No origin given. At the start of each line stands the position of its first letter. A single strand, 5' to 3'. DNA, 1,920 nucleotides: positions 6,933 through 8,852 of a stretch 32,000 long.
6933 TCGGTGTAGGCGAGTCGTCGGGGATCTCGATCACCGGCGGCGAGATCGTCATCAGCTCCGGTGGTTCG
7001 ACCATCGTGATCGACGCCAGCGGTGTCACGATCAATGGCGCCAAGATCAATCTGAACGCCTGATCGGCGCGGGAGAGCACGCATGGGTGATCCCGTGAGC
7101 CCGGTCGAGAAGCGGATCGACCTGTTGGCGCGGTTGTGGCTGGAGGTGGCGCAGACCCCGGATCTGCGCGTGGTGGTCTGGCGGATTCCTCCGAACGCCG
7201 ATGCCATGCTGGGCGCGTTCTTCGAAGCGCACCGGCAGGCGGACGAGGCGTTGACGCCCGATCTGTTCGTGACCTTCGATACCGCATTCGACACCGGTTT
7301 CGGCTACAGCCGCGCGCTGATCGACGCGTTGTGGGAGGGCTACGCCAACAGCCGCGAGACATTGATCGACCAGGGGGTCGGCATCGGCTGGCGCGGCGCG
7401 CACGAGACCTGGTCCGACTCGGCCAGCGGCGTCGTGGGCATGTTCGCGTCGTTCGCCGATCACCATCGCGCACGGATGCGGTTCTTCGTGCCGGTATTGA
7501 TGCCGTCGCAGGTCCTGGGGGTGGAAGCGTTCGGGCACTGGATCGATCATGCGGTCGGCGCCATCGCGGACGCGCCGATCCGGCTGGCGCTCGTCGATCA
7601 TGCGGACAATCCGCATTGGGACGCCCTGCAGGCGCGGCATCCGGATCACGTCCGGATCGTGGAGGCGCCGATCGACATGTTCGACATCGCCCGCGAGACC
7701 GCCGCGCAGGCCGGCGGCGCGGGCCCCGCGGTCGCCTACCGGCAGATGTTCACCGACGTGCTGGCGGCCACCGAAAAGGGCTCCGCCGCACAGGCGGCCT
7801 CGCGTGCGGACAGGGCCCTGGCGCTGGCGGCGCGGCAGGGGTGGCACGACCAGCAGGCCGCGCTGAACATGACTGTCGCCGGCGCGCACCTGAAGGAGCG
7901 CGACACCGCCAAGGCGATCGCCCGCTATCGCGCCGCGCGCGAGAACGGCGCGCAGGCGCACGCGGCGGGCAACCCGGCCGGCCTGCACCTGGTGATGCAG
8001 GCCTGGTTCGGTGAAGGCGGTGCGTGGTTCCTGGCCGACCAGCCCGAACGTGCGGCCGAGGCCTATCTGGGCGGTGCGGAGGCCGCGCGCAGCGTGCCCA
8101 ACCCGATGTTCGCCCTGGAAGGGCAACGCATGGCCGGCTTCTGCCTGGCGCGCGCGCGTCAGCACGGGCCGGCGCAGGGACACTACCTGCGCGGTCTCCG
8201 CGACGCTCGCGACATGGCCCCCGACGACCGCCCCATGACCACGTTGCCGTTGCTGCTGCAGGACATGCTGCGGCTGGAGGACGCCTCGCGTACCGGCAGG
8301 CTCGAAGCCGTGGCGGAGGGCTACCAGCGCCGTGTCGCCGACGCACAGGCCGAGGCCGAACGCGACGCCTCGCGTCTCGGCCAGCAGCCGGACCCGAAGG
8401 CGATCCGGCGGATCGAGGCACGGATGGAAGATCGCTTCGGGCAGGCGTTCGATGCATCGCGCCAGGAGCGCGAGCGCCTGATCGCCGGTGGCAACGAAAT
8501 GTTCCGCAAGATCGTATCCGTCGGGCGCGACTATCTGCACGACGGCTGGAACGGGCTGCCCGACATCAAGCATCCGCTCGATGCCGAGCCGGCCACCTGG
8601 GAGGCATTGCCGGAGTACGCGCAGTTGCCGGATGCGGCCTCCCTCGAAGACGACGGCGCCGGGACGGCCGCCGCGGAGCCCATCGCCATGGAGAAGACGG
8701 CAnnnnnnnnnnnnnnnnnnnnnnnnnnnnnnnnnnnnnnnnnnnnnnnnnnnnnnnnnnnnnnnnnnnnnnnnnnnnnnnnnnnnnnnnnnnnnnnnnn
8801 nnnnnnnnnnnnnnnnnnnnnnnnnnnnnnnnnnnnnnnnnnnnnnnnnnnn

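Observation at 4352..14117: Orphan T6SS vgrG / unknown / PAAR-Rhs / immunity island between housekeeping genes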

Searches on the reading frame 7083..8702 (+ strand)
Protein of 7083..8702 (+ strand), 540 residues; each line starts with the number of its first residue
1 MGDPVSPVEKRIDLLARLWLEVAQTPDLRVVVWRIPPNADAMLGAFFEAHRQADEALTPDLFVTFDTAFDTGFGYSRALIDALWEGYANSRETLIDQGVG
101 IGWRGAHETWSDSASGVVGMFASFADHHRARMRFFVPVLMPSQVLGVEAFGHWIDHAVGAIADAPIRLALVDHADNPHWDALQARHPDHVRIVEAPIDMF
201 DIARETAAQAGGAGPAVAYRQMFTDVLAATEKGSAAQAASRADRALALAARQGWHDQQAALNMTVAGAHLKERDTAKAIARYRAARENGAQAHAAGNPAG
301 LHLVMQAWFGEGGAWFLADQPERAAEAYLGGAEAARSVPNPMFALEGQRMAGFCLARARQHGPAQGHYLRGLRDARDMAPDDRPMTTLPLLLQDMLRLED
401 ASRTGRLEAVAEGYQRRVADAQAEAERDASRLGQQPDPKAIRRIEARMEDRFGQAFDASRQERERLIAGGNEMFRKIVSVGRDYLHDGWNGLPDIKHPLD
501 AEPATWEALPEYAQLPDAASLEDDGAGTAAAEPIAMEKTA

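Call 7: search_protein_families(library=pfam, proteins=[window:7083-8702:+], max_evalue=0.01)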
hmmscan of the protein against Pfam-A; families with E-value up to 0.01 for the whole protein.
window:7083-8702:+ (540 aa): 0 families

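Call 8: search_protein_families(library=ncbifam, proteins=[window:7083-8702:+], max_evalue=0.01)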
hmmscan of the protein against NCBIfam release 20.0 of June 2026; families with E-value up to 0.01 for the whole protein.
window:7083-8702:+ (540 aa): 0 families

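Call 12: search_solved_structures(query=window:7083-8702:+, max_evalue=10)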
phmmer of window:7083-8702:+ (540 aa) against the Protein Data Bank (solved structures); distinct sequences matched with E-value up to 10: 0.

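Call 15: find_homologous_proteins(query=window:7083-8702:+, max_evalue=0.001)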
Query window:7083-8702:+ (540 aa): 76 proteins with E <= 0.001 among 8000 candidates.
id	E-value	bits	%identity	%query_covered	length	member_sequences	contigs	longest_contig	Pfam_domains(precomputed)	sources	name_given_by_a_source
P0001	0.0e+0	1208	100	100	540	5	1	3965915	-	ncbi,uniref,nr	ncbi:hypothetical protein [Luteimonas abyssi]|uniref:hypothetical protein n=1 Tax=Luteimonas abyssi 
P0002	9.2e-196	670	58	99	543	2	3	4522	-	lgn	-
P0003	3.1e-192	659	56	99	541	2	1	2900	-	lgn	-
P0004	1.3e-190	653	57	96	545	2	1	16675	-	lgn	-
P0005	9.6e-186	637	58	97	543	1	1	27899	-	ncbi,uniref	ncbi:hypothetical protein ACFOLC_15635 [Lysobacter cavernae]|uniref:Tetratricopeptide repeat protein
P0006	1.2e-183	630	57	96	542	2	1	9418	-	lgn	-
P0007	3.0e-181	622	56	98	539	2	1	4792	-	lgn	-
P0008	1.6e-177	610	55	96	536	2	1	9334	-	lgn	-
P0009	1.0e-174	601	54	97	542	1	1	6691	-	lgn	-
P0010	3.3e-174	599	53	98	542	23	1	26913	-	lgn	-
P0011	6.9e-173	595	54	97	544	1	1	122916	-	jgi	jgi:hypothetical protein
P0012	8.9e-169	581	54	97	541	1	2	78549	-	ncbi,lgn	ncbi:MAG: hypothetical protein ACREPV_06175 [Lysobacter sp.]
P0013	1.7e-167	577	52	99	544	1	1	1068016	-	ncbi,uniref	ncbi:hypothetical protein ACFQZQ_04745 [Lysobacter koreensis]|uniref:Tetratricopeptide repeat protei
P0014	8.9e-165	568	51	99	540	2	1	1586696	-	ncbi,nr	ncbi:hypothetical protein [Cognatilysobacter bugurensis]|nr:hypothetical protein [Lysobacter buguren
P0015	5.8e-162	559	51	96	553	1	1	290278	-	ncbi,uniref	ncbi:tetratricopeptide repeat protein [Paraherbaspirillum soli]|uniref:Tetratricopeptide repeat prot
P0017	2.5e-160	553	50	96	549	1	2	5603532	-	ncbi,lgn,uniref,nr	ncbi:hypothetical protein LT85_3559 [Collimonas arenae]|uniref:Uncharacterized protein n=1 Tax=Colli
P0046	2.4e-145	504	48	96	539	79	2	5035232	-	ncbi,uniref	ncbi:hypothetical protein ACQR5T_01760 [Xanthomonas oryzae pv. oryzicola]|uniref:hypothetical protei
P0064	5.0e-87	312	35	95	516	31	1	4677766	-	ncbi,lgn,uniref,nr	ncbi:hypothetical protein [Pantoea sp. OXWO6B1]|uniref:hypothetical protein n=1 Tax=Pantoea sp. OXWO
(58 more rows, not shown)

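Call 17: find_encoding_contigs(protein=P0017, flank=10000, max_places=2)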
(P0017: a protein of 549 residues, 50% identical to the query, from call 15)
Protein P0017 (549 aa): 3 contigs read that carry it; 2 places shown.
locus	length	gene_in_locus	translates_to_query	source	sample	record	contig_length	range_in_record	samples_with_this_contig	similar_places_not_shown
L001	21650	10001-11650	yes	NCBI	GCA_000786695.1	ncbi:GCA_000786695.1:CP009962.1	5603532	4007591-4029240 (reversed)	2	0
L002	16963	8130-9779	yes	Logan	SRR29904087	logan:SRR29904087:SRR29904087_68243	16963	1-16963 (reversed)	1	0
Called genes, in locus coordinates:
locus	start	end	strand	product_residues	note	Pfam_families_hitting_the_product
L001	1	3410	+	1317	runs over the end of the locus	PF14331:IcmF-related_N, PF06761:IcmF-related, PF21070:IcmF_helical, PF06744:IcmF_C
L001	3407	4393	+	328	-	PF09867:TagF_N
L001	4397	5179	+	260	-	PF04972:BON (faint), PF00691:OmpA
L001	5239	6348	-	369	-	PF06812:ImpA_N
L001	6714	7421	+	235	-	-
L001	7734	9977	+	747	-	PF05954:Phage_GPD, PF04717:Phage_base_V, PF22178:Gp5_trimer_C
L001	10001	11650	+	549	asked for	-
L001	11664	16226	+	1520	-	PF20148:DUF6531, PF05593:RHS_repeat, PF25023:TEN_YD-shell, PF05593:RHS_repeat (weak), PF03527:RHS, PF25023:TEN_YD-shell (weak)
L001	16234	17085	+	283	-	PF23598:LRR_14 (weak), PF12799:LRR_4 (faint), PF23247:LRR_RPS2 (faint), PF25019:LRR_R13L1-DRL21 (faint)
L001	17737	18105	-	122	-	-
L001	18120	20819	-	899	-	PF02861:Clp_N, PF13191:AAA_16 (weak), PF23569:NBD_SMAX1 (weak), PF00004:AAA, PF17871:AAA_lid_9, PF07724:AAA_2, PF07728:AAA_5, PF10431:ClpB_D2-small, +4 more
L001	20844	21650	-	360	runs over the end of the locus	PF06996:T6SS_TssG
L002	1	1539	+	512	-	?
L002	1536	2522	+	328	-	PF09867:TagF_N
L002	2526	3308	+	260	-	PF04972:BON (faint), PF00691:OmpA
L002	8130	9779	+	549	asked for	-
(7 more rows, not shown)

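Call 18: find_encoding_contigs(protein=P0046, flank=10000, max_places=2)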
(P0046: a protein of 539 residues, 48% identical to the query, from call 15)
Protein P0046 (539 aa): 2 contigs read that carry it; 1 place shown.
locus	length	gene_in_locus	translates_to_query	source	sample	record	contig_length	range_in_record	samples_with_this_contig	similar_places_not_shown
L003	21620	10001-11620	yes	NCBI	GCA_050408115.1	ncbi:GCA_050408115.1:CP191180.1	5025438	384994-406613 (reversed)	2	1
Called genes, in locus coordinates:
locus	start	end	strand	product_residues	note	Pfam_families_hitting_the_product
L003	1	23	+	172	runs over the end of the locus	PF01252:Peptidase_A8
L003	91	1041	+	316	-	PF02401:LYTB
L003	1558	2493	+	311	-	PF00116:COX2 (weak), PF06481:COX_ARM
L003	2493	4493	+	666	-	PF00115:COX1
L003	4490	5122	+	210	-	PF00510:COX3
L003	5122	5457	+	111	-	PF03626:COX4_pro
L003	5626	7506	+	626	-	PF17899:Peptidase_M61_N, PF07720:TPR_3, PF05299:Peptidase_M61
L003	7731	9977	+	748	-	PF05954:Phage_GPD, PF04717:Phage_base_V, PF20093:DUF6484 (weak), PF22178:Gp5_trimer_C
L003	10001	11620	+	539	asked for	-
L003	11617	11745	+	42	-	-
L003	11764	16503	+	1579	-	PF20148:DUF6531, PF05593:RHS_repeat, PF25023:TEN_YD-shell, PF05593:RHS_repeat, PF25023:TEN_YD-shell, PF05593:RHS_repeat (weak), PF14437:MafB19-deam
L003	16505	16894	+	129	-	-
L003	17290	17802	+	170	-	-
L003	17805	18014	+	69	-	-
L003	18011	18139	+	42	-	-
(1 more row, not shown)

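Call 19: find_encoding_contigs(protein=P0064, flank=10000, max_places=2)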
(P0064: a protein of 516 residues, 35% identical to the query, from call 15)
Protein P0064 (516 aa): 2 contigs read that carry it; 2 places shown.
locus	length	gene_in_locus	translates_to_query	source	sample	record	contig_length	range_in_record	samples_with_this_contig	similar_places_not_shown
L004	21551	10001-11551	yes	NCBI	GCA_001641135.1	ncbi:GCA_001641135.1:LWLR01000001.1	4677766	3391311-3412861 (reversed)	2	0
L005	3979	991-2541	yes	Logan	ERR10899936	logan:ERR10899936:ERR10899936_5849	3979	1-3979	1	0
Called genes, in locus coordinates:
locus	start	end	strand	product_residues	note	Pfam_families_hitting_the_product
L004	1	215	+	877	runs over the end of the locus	PF01074:Glyco_hydro_38N, PF09261:Alpha-mann_mid, PF07748:Glyco_hydro_38C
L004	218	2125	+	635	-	PF05043:Mga (faint), PF08279:HTH_11 (weak), PF00874:PRD, PF00359:PTS_EIIA_2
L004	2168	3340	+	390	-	PF16966:Porin_8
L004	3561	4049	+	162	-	PF00011:HSP20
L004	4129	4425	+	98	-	-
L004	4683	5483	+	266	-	PF00005:ABC_tran, PF02463:SMC_N (weak), PF13191:AAA_16 (weak), PF13304:AAA_21 (faint)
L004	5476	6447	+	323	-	PF01497:Peripla_BP_2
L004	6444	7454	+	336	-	PF01032:FecCD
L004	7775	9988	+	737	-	PF05954:Phage_GPD, PF04717:Phage_base_V, PF22178:Gp5_trimer_C, PF06715:Gp5_C (weak), PF22178:Gp5_trimer_C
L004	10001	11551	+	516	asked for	-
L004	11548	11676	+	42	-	-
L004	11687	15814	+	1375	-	PF20148:DUF6531, PF05593:RHS_repeat, PF25023:TEN_YD-shell, PF05593:RHS_repeat (weak), PF25023:TEN_YD-shell, PF05593:RHS_repeat (weak), PF25023:TEN_YD-shell, PF03527:RHS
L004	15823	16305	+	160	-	-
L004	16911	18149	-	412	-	PF05977:MFS_3, PF07690:MFS_1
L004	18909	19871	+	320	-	PF00762:Ferrochelatase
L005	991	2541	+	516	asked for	-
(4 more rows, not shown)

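Call 34: search_protein_families(library=pfam, proteins=[window:7083-8702:+], max_evalue=10)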
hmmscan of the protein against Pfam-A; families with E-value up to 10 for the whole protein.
window:7083-8702:+ (540 aa): 1 family
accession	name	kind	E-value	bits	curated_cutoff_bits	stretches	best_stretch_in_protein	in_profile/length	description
PF13040.11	Fur_reg_FbpB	-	0.16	12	25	1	437-452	22-37/39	Fur-regulated basic protein B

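Call 35: predict_structure(alignment_id=A1)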
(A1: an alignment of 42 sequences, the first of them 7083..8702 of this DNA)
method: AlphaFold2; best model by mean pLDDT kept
length: 540 residues; sequences in the alignment: 42
mean_pLDDT: 88.8   pTM: 0.77
mean pLDDT of the five models: 88.8, 88.8, 87.1, 86.7, 86.4
residues with pLDDT >= 90: 367; 70-90: 132; 50-70: 21; < 50: 20
segments of 3 or more residues with pLDDT < 50: 524-540
pLDDT, mean of each block of 10 residues (from residue 1): 74 94 94 94 89 73 93 94 91 85 87 94 93 94 88 93 91 92 94 91 76 79 87 92 95 97 97 97 98 95 97 98 98 90 95 97 96 92 94 97 97 93 92 90 94 91 93 94 90 83 56 77 49 34
secondary structure, 60 per line:
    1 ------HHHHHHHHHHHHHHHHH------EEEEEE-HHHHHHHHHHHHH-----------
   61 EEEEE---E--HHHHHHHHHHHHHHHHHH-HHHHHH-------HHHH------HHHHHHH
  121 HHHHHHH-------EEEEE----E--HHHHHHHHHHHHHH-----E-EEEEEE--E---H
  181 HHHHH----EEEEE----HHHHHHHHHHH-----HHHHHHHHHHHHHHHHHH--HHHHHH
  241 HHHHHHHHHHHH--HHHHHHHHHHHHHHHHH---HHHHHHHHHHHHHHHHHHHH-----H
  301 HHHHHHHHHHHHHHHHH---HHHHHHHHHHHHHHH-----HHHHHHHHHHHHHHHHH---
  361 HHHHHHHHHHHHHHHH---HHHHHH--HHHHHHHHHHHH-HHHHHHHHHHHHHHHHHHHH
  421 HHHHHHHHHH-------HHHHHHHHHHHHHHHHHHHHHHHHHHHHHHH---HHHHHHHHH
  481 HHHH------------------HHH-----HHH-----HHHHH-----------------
elements in order: H7-23 E30-35 H37-49 E61-65 H72-89 H91-96 H104-107 H114-127 E135-139 H147-160 E168-173 H180-185 E190-194 H199-209 H215-232 H235-252 H255-271 H275-294 H300-317 H321-335 H341-357 H361-376 H380-385 H388-399 H401-430 H438-468 H472-484 H519-523

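Call 39: fold_search(model_id=the predicted structure, library=pdb)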
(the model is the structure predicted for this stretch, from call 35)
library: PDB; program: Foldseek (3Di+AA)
matches with E <= 10: 1143; with E <= 0.001: 13
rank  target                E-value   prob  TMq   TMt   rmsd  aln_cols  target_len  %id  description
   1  8rsv_B                6.6e-05  1.00  0.28  0.39  16.6       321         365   15  Rap from bacteriophage Phi3T in presence of pheromone RRGHTAS (released 2024-07-24)
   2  8rtc_A                8.5e-05  1.00  0.29  0.41  16.1       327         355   13  Rap from bacteriophage Phi3T in presence of pheromone RGHTS (released 2024-07-24)
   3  8rsv_A                1.2e-04  1.00  0.29  0.39  16.6       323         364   14  Rap from bacteriophage Phi3T in presence of pheromone RRGHTAS (released 2024-07-24)
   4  8rsu_A                1.3e-04  1.00  0.29  0.40  20.7       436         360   12  Rap from bacteriophage Phi3T in presence of pheromone RRGHTA (released 2024-07-24)
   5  8rtc_B                1.5e-04  1.00  0.28  0.40  18.1       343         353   14  Rap from bacteriophage Phi3T in presence of pheromone RGHTS (released 2024-07-24)
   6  3q15_A                1.8e-04  1.00  0.30  0.43  12.7       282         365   13  Crystal Structure of RapH complexed with Spo0F (released 2011-02-23)
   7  3q15_B                2.1e-04  1.00  0.30  0.47  13.7       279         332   15  Crystal Structure of RapH complexed with Spo0F (released 2011-02-23)
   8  8rst_A                3.2e-04  1.00  0.28  0.39  14.1       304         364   14  Rap from bacteriophage Phi3T in presence of pheromone SRGHTS (released 2024-07-24)
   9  4i9c_A                6.8e-04  1.00  0.27  0.37  17.7       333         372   14  Crystal structure of aspartyl phosphate phosphatase F from B.subtilis in complex with its inhibitory peptide (released 2013-11-20)
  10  8bob_C                6.8e-04  1.00  0.27  0.33  14.3       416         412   12  Structural basis for negative regulation of the maltose system (released 2023-10-18)
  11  4i1a_A                7.4e-04  1.00  0.30  0.55  13.3       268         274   12  Crystal Structure of the Apo Form of RapI (released 2013-04-03)
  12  8rte_A                8.0e-04  1.00  0.27  0.39  15.8       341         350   11  Rap from bacteriophage Phi105 with peptide ERPVGT (released 2024-07-24)
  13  3ulq_A                8.7e-04  1.00  0.29  0.40  18.4       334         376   15  Crystal Structure of the Anti-Activator RapF Complexed with the Response Regulator ComA DNA Binding Domain (released 2012-01-04)
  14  6hc2_S                1.0e-03  1.00  0.27  0.39  20.4       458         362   12  Crystal structure of NuMA/LGN hetero-hexamers (released 2019-05-29)
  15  4i1a_B                2.1e-03  1.00  0.31  0.45  12.9       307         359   14  Crystal Structure of the Apo Form of RapI (released 2013-04-03)
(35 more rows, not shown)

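Call 72: search_protein_representatives(alignment_id=A1)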
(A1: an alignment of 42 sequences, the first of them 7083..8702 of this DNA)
Query: 42 sequences, 540 profile positions. Proteins with E-value up to 0.001 (for the whole library): 1083; up to 1e-10: 770; up to 1e-30: 405. The best 150 are listed.
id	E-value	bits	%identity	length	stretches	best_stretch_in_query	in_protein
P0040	3.6e-235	798.1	-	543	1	3-532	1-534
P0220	4.5e-186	636.1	-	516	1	6-509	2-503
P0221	1.1e-180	618.4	-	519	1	3-524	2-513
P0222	3.1e-172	590.4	-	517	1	1-506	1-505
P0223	2.2e-171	587.6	-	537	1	2-520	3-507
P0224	1.3e-167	575.1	-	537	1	4-523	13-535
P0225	5.9e-164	563.1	-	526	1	9-508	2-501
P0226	1.3e-162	558.6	-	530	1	3-514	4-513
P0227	1.1e-160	552.3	-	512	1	3-498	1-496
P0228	5.1e-142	490.7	-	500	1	46-375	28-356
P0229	5.8e-142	490.5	-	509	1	3-491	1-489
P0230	1.2e-141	489.4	-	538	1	3-524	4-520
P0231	5.4e-140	484.0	-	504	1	6-498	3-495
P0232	4.7e-139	480.9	-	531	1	4-519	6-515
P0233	1.2e-138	479.6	-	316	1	4-318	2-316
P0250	1.2e-92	327.7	-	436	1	4-410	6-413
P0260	1.3e-82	294.6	-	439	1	3-410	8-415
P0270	2.2e-79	283.9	-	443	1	4-402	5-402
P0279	2.2e-76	274.1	-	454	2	98-400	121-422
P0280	7.9e-76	272.2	-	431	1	4-402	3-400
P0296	1.7e-71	258.0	-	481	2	1-299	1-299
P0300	9.6e-71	255.5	-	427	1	1-399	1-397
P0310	3.7e-69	250.2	-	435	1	3-401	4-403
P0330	9.2e-66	239.0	-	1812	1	5-399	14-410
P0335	5.3e-65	236.5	-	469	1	204-398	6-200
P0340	2.7e-64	234.2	-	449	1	3-409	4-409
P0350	5.2e-62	226.6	-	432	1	4-402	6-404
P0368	5.7e-60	219.9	-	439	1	5-391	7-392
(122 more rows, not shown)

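Call 73: search_protein_families(library=pfam, proteins=[P0330, P0250, P0260, P0270, P0300, P0340, P0368, P0296, P0279, P0335], max_evalue=0.01)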
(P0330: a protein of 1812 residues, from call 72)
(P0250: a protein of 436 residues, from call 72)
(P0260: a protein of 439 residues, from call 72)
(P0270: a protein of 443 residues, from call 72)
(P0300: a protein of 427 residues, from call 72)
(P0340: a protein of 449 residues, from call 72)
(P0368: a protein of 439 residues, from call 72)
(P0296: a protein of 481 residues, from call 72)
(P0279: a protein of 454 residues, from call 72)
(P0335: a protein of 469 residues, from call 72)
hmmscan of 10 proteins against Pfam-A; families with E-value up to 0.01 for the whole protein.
P0330 (1812 aa): 2 families
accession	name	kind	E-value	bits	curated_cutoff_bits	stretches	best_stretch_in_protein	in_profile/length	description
PF05593.20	RHS_repeat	-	6.5e-42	141.6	22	4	873-908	1-36/38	RHS Repeat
PF20148.4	DUF6531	-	1e-13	51.8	24.1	1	692-766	1-74/74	Domain of unknown function (DUF6531)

P0250 (436 aa): 1 family
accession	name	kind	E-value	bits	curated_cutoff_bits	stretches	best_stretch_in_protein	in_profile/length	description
PF13176.12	TPR_7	-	0.005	17.3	27.9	0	265-286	3-24/36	Tetratricopeptide repeat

P0260 (439 aa): 2 families
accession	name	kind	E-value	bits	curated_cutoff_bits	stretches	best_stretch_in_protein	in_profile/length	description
PF17874.7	TPR_MalT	-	0.00048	19.9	45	1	234-387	11-159/336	MalT-like TPR region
PF11839.13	Alanine_zipper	-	0.0086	16.8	23.1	1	261-307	12-58/69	Alanine-zipper, major outer membrane lipoprotein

P0270 (443 aa): 0 families

P0300 (427 aa): 3 families
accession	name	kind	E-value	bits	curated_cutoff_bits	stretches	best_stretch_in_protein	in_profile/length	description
PF13424.12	TPR_12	-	4.2e-05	24.1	30.1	0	228-283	14-71/77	Tetratricopeptide repeat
PF07719.23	TPR_2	-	0.0013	19.2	27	0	304-329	2-27/34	Tetratricopeptide repeat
PF17874.7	TPR_MalT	-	0.0014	18.4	45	1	226-381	10-160/336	MalT-like TPR region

P0340 (449 aa): 0 families

P0368 (439 aa): 1 family
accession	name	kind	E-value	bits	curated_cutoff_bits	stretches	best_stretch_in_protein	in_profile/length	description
PF00515.34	TPR_1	-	4.9e-05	23.4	27.8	0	306-330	1-25/34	Tetratricopeptide repeat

P0296 (481 aa): 0 families

P0279 (454 aa): 1 family
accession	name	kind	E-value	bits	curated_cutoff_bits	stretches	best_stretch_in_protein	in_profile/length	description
PF17874.7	TPR_MalT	-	0.0014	18.4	45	0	251-313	11-72/336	MalT-like TPR region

P0335 (469 aa): 3 families
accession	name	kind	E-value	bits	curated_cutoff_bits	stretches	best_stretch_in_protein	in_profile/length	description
PF13424.12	TPR_12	-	0.00077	20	30.1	0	108-167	4-65/77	Tetratricopeptide repeat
PF13428.12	TPR_14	-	0.006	17.6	23.5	0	109-134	3-28/44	Tetratricopeptide repeat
PF07719.23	TPR_2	-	0.0093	16.5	27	0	109-134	3-28/34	Tetratricopeptide repeat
